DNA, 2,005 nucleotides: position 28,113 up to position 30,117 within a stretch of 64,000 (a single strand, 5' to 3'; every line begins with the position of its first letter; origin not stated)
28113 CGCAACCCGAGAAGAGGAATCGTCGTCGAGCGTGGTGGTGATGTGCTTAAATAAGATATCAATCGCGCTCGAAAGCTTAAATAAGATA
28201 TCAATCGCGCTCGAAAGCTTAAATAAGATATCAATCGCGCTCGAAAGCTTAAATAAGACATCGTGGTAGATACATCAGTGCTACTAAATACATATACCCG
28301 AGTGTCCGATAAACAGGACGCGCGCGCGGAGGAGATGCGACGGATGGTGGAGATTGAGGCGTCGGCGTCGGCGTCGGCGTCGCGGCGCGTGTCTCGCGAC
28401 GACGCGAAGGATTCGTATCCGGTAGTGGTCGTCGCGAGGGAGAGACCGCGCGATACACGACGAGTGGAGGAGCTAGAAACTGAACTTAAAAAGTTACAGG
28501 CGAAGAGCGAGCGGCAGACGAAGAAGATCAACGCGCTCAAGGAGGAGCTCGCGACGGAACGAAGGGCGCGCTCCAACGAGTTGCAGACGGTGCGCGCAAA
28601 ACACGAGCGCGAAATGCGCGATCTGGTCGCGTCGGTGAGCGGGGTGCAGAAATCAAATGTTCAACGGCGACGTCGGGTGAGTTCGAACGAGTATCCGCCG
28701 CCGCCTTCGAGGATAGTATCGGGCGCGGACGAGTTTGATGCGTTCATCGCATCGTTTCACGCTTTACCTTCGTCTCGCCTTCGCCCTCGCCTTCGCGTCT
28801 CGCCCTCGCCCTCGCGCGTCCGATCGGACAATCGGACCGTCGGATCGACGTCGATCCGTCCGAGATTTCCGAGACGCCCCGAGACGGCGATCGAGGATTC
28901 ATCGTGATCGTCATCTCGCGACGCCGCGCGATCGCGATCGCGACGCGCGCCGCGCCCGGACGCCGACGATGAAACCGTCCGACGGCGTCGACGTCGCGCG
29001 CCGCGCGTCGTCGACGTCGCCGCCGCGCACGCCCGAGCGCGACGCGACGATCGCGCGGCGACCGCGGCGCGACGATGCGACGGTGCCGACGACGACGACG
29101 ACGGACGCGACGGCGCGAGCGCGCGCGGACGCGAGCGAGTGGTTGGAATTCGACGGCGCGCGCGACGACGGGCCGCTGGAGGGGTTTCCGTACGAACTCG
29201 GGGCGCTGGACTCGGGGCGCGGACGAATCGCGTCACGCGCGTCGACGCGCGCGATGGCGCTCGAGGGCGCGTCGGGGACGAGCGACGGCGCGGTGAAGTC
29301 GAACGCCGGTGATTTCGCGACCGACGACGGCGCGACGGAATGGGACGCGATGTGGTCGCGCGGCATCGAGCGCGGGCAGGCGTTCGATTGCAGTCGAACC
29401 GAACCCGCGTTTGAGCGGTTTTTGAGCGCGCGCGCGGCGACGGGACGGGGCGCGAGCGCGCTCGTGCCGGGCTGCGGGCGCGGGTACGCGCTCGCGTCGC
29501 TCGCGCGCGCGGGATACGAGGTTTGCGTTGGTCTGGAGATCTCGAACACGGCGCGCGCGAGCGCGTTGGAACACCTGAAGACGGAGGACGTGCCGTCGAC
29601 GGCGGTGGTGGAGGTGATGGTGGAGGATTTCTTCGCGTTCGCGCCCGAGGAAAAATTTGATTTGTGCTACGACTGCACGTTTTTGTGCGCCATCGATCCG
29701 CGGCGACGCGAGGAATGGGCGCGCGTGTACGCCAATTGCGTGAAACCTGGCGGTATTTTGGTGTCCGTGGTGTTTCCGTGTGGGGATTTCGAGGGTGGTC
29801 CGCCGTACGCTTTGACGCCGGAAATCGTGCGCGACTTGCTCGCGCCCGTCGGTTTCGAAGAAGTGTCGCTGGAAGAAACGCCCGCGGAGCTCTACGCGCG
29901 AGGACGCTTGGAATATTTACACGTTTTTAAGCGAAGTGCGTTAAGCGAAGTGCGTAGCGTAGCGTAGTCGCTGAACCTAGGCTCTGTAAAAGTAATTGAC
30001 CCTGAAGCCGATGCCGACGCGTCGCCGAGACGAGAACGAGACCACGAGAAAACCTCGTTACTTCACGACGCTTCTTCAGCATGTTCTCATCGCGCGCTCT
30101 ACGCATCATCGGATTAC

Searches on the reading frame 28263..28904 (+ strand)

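Call 96: search_protein_families(library=pfam, proteins=[window:28263-28904:+], max_evalue=1)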
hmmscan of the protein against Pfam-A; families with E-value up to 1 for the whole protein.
window:28263-28904:+ (214 aa): 17 families
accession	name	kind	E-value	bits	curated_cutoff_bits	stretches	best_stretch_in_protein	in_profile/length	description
PF15665.10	FAM184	-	0.0042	17.2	32.7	1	65-140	95-167/211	Family with sequence similarity 184, A and B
PF13166.12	AAA_13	-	0.0045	16.2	36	1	49-127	79-158/713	AAA domain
PF18977.5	DUF5713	-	0.016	16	27.3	1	50-99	15-68/107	Family of unknown function (DUF5713)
PF14073.11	Cep57_CLD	-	0.016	15.6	28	1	23-104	81-158/178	Centrosome localisation domain of Cep57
PF11559.13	ADIP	-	0.017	15.6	34.3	1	60-135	46-119/151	Afadin- and alpha -actinin-Binding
PF03938.19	OmpH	-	0.028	15.1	32.4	1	66-125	19-74/141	Outer membrane protein (OmpH-like)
PF17078.10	SHE3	-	0.032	14.4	30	1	63-108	63-107/228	SWI5-dependent HO expression protein 3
PF15679.10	DUF4665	-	0.065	14.3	27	1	54-124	14-85/99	Domain of unknown function (DUF4665)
PF09798.14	LCD1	-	0.13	11.2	25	1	67-162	13-114/616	DNA damage checkpoint protein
PF08172.17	CASP_C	-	0.14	12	28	1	24-94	62-126/252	CASP C terminal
PF18709.6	DLP_helical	-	0.14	11.8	25.5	1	56-130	71-138/340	Dynamin-like helical domain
PF03961.19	FapA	-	0.15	12.1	31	1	60-128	150-222/272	Flagellar Assembly Protein A beta solenoid domain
PF04977.20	DivIC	-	0.3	11.4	28.9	1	67-104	25-63/80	Septum formation initiator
PF14932.11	HAUS-augmin3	-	0.36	10.7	29.4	1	65-121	79-134/260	HAUS augmin-like complex subunit 3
PF01496.24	V_ATPase_I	-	0.36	9.1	30.7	1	59-130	23-97/815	V-type ATPase 116kDa subunit family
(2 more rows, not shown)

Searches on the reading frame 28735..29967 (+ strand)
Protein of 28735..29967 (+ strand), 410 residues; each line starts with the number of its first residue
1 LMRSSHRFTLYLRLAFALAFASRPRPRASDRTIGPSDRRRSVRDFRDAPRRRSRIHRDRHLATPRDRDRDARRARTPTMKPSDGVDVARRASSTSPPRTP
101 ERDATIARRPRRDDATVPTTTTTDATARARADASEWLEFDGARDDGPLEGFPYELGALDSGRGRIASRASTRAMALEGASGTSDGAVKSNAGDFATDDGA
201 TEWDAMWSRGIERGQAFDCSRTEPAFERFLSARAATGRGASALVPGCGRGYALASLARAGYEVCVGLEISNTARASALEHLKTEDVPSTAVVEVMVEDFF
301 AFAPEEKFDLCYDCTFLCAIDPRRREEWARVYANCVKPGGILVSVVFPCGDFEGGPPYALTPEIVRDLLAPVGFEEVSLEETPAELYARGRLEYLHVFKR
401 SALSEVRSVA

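Call 14: search_protein_families(library=pfam, proteins=[window:28735-29967:+], max_evalue=0.001)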
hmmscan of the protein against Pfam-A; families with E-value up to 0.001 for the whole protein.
window:28735-29967:+ (410 aa): 5 families
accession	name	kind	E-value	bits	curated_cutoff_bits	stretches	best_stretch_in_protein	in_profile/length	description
PF05724.17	TPMT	-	1.1e-25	91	26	1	201-375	4-184/218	Thiopurine S-methyltransferase (TPMT)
PF08242.18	Methyltransf_12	-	1.5e-09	38.9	30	1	246-342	4-98/98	Methyltransferase domain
PF08241.18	Methyltransf_11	-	6e-09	36.9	21.2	1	245-343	3-94/95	Methyltransferase domain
PF13649.12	Methyltransf_25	-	1.3e-08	35.8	27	1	246-340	5-97/97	Methyltransferase domain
PF13489.12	Methyltransf_23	-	0.00077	19.7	27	0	237-346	21-118/164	Methyltransferase domain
